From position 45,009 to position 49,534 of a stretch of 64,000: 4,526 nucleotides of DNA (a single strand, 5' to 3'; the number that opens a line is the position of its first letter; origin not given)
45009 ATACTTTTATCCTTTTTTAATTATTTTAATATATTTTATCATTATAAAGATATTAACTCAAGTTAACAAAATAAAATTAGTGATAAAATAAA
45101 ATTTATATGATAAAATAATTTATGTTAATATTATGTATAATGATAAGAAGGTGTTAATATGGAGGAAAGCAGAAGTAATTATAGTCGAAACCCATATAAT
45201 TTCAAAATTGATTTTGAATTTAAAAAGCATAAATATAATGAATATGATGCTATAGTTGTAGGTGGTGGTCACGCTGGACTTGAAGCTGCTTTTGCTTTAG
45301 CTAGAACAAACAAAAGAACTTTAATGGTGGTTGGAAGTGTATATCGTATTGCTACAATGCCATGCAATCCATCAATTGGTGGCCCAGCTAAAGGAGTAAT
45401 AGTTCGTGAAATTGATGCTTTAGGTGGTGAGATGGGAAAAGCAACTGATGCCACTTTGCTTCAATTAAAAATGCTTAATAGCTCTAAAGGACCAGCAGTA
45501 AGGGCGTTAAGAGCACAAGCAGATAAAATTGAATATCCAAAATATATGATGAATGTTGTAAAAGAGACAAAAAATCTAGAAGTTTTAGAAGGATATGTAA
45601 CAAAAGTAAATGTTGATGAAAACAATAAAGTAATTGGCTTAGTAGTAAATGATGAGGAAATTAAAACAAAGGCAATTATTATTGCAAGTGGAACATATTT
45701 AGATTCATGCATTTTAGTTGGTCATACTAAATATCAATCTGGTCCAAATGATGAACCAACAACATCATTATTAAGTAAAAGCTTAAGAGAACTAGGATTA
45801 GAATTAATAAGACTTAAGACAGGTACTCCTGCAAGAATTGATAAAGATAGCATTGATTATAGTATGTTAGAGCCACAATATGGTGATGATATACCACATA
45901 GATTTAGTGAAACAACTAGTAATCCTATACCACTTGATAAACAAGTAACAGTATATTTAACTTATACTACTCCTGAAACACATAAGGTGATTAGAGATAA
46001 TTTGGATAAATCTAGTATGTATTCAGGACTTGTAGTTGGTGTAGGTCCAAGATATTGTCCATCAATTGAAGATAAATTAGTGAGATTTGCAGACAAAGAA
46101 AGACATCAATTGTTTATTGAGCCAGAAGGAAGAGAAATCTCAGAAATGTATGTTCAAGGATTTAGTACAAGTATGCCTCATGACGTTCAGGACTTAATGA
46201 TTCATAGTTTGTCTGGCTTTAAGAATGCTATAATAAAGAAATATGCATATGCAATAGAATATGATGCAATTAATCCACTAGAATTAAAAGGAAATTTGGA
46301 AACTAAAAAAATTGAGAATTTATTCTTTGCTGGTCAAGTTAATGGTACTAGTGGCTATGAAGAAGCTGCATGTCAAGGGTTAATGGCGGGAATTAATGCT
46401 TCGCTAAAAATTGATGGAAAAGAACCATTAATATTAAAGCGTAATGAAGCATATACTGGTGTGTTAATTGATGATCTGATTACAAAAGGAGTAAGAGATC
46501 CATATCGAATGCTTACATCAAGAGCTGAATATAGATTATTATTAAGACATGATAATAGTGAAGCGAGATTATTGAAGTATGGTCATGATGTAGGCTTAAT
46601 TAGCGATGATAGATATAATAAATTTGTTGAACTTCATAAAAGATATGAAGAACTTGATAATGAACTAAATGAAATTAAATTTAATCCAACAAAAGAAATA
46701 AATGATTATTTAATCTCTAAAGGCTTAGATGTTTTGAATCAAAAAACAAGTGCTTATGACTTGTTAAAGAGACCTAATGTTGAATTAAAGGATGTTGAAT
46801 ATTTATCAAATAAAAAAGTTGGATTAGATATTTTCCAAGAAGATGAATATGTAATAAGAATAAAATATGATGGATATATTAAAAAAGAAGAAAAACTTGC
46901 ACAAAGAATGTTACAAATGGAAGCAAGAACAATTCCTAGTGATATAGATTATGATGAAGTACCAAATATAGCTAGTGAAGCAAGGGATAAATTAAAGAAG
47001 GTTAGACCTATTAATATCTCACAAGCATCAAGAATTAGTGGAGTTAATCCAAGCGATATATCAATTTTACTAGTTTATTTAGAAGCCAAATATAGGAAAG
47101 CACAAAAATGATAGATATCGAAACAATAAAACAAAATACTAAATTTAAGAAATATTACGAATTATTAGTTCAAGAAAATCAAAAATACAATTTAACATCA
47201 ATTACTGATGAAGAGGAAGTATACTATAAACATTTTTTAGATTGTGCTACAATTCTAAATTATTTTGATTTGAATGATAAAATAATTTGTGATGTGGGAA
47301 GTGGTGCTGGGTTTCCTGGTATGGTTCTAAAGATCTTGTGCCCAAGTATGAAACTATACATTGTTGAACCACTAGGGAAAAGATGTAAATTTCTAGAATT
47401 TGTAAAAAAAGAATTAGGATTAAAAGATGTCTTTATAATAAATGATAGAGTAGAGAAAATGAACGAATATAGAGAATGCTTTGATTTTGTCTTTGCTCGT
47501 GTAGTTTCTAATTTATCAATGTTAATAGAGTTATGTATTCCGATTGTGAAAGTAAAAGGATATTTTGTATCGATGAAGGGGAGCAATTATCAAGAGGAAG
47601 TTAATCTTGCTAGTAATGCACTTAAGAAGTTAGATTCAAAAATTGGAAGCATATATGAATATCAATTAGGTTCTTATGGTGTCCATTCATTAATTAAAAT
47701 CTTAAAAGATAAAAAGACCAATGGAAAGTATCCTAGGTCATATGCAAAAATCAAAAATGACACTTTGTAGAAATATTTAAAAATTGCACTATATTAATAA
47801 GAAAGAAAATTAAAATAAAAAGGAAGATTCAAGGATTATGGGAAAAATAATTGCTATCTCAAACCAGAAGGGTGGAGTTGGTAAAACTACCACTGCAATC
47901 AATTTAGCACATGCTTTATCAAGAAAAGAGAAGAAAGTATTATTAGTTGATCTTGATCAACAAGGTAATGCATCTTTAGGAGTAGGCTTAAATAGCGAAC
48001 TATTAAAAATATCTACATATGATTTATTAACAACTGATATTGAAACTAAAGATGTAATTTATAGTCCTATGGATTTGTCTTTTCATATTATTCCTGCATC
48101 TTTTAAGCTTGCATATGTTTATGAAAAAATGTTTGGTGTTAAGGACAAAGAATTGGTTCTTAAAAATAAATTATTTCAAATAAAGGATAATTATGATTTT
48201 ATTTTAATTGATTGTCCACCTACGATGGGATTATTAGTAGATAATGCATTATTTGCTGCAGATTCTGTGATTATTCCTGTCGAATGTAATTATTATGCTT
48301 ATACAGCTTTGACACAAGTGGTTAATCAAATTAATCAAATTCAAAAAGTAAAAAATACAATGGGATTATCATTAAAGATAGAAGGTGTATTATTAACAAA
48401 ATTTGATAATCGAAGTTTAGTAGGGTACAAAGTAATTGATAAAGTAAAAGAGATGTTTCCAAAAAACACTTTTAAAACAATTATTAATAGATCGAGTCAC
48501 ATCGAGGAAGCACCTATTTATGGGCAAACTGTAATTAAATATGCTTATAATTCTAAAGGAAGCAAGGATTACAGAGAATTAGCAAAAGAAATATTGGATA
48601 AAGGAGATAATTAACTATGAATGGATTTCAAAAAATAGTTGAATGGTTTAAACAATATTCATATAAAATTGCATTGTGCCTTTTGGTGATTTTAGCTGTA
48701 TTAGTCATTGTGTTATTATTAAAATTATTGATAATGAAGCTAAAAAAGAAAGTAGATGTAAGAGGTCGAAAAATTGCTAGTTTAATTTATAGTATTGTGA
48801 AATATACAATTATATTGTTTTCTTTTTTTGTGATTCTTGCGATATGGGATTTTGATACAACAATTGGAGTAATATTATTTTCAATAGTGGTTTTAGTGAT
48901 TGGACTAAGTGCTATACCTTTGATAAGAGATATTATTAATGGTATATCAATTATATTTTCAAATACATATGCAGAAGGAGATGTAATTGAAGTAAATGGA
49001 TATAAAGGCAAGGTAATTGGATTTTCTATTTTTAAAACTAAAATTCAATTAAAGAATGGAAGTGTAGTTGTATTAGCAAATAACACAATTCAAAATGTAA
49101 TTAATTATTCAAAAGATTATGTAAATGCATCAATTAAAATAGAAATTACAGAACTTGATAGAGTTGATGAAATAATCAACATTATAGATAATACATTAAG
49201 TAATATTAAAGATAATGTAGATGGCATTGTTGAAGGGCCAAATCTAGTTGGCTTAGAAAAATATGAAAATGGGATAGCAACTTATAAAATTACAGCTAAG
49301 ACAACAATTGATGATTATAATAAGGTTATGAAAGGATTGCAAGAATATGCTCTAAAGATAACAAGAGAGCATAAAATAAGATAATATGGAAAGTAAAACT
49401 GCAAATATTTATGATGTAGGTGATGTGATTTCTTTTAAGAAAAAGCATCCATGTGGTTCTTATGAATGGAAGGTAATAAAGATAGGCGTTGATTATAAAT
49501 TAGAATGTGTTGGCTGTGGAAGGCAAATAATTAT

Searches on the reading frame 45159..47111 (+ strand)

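Call 27: search_protein_families(library=pfam, proteins=[window:45159-47111:+], max_evalue=0.001)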
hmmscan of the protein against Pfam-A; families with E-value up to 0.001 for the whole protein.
window:45159-47111:+ (650 aa): 6 families
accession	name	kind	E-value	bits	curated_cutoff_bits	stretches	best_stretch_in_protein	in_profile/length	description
PF01134.28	GIDA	-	7.7e-154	512.9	22.1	1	30-422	1-391/391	Glucose inhibited division protein A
PF13932.14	SAM_GIDA_C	-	6.5e-24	84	27.1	1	583-638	2-57/57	tRNA modifying enzyme MnmG/GidA C-terminal helical bundle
PF21680.2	GIDA_C_1st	-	7.7e-15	55.9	24.7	1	483-578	1-96/96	tRNA modifying enzyme MnmG/GidA C-terminal helical domain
PF07992.20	Pyr_redox_2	-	1.6e-08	34.8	26.1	1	29-178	1-108/291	Pyridine nucleotide-disulphide oxidoreductase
PF13738.12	Pyr_redox_3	-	5.3e-07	29.6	30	0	22-58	158-194/305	Pyridine nucleotide-disulphide oxidoreductase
PF00890.30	FAD_binding_2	-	0.00061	19.5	20.4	0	30-58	1-29/414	FAD binding domain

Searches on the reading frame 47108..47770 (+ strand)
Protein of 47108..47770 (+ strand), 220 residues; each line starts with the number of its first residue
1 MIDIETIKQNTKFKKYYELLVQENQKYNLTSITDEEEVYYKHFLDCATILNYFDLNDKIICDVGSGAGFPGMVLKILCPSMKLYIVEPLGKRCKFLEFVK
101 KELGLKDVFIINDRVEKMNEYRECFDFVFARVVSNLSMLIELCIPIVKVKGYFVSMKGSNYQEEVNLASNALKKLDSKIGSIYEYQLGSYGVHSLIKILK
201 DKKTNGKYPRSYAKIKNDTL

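Call 27: search_protein_families(library=pfam, proteins=[window:47108-47770:+], max_evalue=0.001)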
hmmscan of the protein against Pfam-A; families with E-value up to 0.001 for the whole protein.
window:47108-47770:+ (220 aa): 1 family
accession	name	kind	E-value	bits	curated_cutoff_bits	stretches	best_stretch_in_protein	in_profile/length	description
PF02527.21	GidB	-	7.3e-52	175.8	27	1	9-175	1-166/184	rRNA small subunit methyltransferase G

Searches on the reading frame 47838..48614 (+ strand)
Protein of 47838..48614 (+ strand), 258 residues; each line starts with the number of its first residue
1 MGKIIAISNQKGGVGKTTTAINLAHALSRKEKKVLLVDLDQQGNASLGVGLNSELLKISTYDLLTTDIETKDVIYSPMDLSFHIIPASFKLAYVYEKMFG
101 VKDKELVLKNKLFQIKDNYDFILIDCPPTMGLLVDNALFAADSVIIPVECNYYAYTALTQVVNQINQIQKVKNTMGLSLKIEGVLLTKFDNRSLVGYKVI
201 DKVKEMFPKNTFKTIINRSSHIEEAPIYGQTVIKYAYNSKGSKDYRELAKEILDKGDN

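Call 27: search_protein_families(library=pfam, proteins=[window:47838-48614:+], max_evalue=0.001)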
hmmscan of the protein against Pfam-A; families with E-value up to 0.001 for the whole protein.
window:47838-48614:+ (258 aa): 8 families
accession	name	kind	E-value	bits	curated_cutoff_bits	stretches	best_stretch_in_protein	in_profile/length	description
PF13614.12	AAA_31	-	9.7e-59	198.7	27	1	3-173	2-172/177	AAA domain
PF01656.29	CbiA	-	2.8e-24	85.9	25.4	1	5-232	1-125/125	CobQ/CobB/MinD/ParA nucleotide binding domain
PF00142.24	Fer4_NifH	-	3.3e-13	50.2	25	2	10-76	7-76/271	4Fe-4S iron sulfur cluster binding proteins, NifH/frxC family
PF09140.17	MipZ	-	4e-13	49.7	20.7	2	4-42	2-40/262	ATPase MipZ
PF06564.18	CBP_BcsQ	-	1.1e-12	48.4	21.3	1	3-250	2-231/234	Cellulose biosynthesis protein BcsQ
PF10609.15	ParA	-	4.2e-11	43.2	27.1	1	3-172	4-164/246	NUBPL iron-transfer P-loop NTPase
PF00448.28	SRP54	-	3e-07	30.7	22.7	1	13-42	11-40/196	SRP54-type protein, GTPase domain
PF02374.21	ArsA_ATPase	-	6.1e-07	29.4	24.3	1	10-129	8-135/305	Anion-transporting ATPase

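Call 82: find_homologous_proteins(query=window:47838-48611:+)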
Query window:47838-48611:+ (258 aa): 7999 proteins with E <= 0.001 among 8000 candidates; the best 120 are listed.
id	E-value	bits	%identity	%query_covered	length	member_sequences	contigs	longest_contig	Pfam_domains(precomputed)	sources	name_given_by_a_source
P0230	8.4e-161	551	99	100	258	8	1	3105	PF00142.25,PF10609.16,PF01656.30,PF13614.13,PF09140.18,PF06564.19,PF02374.22,PF00448.29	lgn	-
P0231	5.3e-142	490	86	100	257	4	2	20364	PF00142.25,PF10609.16,PF01656.30,PF13614.13,PF09140.18,PF06564.19,PF02374.22,PF00448.29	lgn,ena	-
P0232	1.6e-120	419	76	99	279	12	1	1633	PF00142.25,PF10609.16,PF01656.30,PF13614.13,PF09140.18,PF06564.19,PF02374.22,PF00448.29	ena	-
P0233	7.4e-119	414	72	99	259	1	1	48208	PF00142.25,PF10609.16,PF01656.30,PF13614.13,PF09140.18,PF06564.19,PF02374.22,PF00448.29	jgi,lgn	-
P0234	2.9e-115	402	72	99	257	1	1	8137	PF00142.25,PF10609.16,PF01656.30,PF13614.13,PF09140.18,PF06564.19,PF02374.22,PF00448.29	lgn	-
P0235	1.8e-110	386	68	98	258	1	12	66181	PF00142.25,PF10609.16,PF01656.30,PF13614.13,PF09140.18,PF06564.19,PF02374.22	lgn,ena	-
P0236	3.1e-110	386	68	98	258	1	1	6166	PF00142.25,PF10609.16,PF01656.30,PF13614.13,PF09140.18,PF06564.19,PF02374.22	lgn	-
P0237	5.1e-110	385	67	98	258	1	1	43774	PF00142.25,PF10609.16,PF01656.30,PF13614.13,PF09140.18,PF06564.19,PF02374.22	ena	-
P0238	9.5e-110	384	68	98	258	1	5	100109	PF00142.25,PF10609.16,PF01656.30,PF13614.13,PF09140.18,PF06564.19,PF02374.22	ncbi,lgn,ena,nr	ncbi:MAG: ParA family protein [Bacilli bacterium]|nr:ParA family protein [Bacilli bacterium]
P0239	6.0e-109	381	67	98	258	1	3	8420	PF00142.25,PF10609.16,PF01656.30,PF13614.13,PF09140.18,PF06564.19,PF02374.22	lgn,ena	-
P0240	6.1e-109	381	68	98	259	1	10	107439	PF00142.25,PF10609.16,PF01656.30,PF13614.13,PF09140.18,PF06564.19,PF02374.22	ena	-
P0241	6.1e-109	381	67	98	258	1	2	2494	PF00142.25,PF10609.16,PF01656.30,PF13614.13,PF09140.18,PF06564.19,PF02374.22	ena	-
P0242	9.5e-109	381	66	98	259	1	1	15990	PF00142.25,PF10609.16,PF01656.30,PF13614.13,PF09140.18,PF06564.19,PF02374.22,PF00448.29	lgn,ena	-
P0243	1.6e-108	380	67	98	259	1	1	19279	PF00142.25,PF10609.16,PF01656.30,PF13614.13,PF09140.18,PF06564.19,PF02374.22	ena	-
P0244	1.7e-108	380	67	98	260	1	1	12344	PF00142.25,PF10609.16,PF01656.30,PF13614.13,PF09140.18,PF06564.19,PF02374.22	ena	-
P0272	8.8e-105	368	66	98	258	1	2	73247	PF00142.25,PF10609.16,PF01656.30,PF13614.13,PF09140.18,PF06564.19,PF02374.22,PF00448.29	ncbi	-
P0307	4.3e-101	356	62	99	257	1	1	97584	PF00142.25,PF10609.16,PF01656.30,PF13614.13,PF09140.18,PF06564.19,PF02374.22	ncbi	-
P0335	3.7e-99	349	62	98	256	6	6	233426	PF00142.25,PF10609.16,PF01656.30,PF13614.13,PF09140.18,PF06564.19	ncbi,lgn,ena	ncbi:MAG: ParA family protein [Bacilli bacterium]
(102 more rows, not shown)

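Call 83: find_encoding_contigs(protein=P0272, flank=4000, max_places=1)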
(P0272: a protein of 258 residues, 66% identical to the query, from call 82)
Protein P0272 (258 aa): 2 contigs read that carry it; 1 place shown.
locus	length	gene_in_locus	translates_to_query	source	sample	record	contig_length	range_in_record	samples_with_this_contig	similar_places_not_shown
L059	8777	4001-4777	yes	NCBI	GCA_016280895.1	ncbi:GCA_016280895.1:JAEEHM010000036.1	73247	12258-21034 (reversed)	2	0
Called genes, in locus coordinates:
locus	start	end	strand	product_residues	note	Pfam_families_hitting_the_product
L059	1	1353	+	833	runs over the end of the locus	PF21461:HL_N-beta (faint), PF02368:Big_2 (weak)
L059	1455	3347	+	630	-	PF01134:GIDA, PF07992:Pyr_redox_2 (weak), PF21680:GIDA_C_1st, PF13932:SAM_GIDA_C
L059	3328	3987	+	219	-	PF02527:GidB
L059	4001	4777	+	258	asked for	PF00142:Fer4_NifH (weak), PF00448:SRP54 (faint), PF01656:CbiA, PF02374:ArsA_ATPase, PF06564:CBP_BcsQ, PF09140:MipZ, PF10609:ParA, PF13614:AAA_31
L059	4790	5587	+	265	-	PF00924:MS_channel_2nd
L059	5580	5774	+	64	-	PF06107:DUF951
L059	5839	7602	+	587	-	PF00005:ABC_tran, PF13173:AAA_14 (weak), PF13304:AAA_21 (faint)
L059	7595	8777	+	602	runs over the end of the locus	PF00005:ABC_tran, PF02463:SMC_N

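Call 84: find_encoding_contigs(protein=P0307, flank=4000, max_places=1)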
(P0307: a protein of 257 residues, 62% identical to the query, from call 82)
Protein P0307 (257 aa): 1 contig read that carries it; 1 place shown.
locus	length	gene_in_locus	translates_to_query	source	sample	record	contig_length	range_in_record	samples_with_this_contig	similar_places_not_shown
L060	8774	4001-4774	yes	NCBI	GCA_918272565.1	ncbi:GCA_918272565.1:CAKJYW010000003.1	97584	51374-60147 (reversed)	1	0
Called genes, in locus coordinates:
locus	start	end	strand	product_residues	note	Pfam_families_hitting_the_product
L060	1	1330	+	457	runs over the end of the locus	PF21764:Invasin_D4 (faint), PF02368:Big_2, PF26182:Ig_NUP210_5th (weak), PF26918:Ig_Eae (faint), PF02368:Big_2, PF26182:Ig_NUP210_5th (weak), PF02368:Big_2 (weak)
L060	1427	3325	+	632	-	PF01134:GIDA, PF07992:Pyr_redox_2 (weak), PF12831:FAD_oxidored (weak), PF21680:GIDA_C_1st, PF13932:SAM_GIDA_C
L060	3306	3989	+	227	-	PF02527:GidB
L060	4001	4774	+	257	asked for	PF00142:Fer4_NifH, PF01656:CbiA, PF02374:ArsA_ATPase (weak), PF06564:CBP_BcsQ, PF09140:MipZ, PF10609:ParA, PF13614:AAA_31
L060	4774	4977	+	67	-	PF06107:DUF951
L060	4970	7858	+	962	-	PF00675:Peptidase_M16 (weak), PF05193:Peptidase_M16_C, PF08367:M16C_assoc, PF22516:PreP_C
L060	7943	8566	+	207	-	PF13556:HTH_30 (weak)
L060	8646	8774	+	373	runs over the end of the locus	PF00005:ABC_tran, PF17912:OB_MalK, PF08402:TOBE_2 (weak)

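Call 85: find_encoding_contigs(protein=P0335, flank=4000, max_places=1)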
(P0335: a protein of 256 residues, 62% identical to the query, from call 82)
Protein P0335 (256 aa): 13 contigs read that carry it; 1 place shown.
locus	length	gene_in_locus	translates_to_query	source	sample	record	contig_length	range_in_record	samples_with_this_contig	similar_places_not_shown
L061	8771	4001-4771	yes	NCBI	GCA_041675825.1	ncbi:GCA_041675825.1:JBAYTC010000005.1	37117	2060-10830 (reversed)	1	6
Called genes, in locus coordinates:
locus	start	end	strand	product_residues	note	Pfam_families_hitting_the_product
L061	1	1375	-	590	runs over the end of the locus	PF08439:Peptidase_M3_N (weak), PF01432:Peptidase_M3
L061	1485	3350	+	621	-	PF00890:FAD_binding_2 (faint), PF01134:GIDA, PF03486:HI0933_like (faint), PF07992:Pyr_redox_2, PF12831:FAD_oxidored (faint), PF13738:Pyr_redox_3 (faint), PF21680:GIDA_C_1st, PF13932:SAM_GIDA_C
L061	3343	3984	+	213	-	PF02527:GidB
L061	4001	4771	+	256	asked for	PF00142:Fer4_NifH (weak), PF01656:CbiA, PF06564:CBP_BcsQ, PF09140:MipZ, PF10609:ParA, PF13614:AAA_31, PF00142:Fer4_NifH (weak)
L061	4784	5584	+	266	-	PF00924:MS_channel_2nd, PF21082:MS_channel_3rd (faint)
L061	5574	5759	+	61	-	PF06107:DUF951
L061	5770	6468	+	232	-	PF04474:DUF554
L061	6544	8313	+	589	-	PF02463:SMC_N (faint), PF00005:ABC_tran, PF13304:AAA_21 (faint)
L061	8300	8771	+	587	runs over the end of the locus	PF02463:SMC_N, PF00005:ABC_tran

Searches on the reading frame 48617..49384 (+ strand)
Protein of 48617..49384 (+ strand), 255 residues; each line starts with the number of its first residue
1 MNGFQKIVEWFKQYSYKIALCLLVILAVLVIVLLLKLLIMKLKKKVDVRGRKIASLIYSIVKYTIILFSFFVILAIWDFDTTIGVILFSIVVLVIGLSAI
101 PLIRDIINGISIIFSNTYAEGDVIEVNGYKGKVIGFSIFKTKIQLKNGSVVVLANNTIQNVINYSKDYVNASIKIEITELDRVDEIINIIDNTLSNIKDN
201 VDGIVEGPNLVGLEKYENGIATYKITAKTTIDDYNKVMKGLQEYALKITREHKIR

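Call 27: search_protein_families(library=pfam, proteins=[window:48617-49384:+], max_evalue=0.001)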
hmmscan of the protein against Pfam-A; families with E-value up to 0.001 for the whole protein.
window:48617-49384:+ (255 aa): 1 family
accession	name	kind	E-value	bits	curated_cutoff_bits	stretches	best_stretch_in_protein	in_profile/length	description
PF00924.24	MS_channel_2nd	-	3.3e-13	50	20.2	1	102-166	2-68/68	Mechanosensitive ion channel, beta-domain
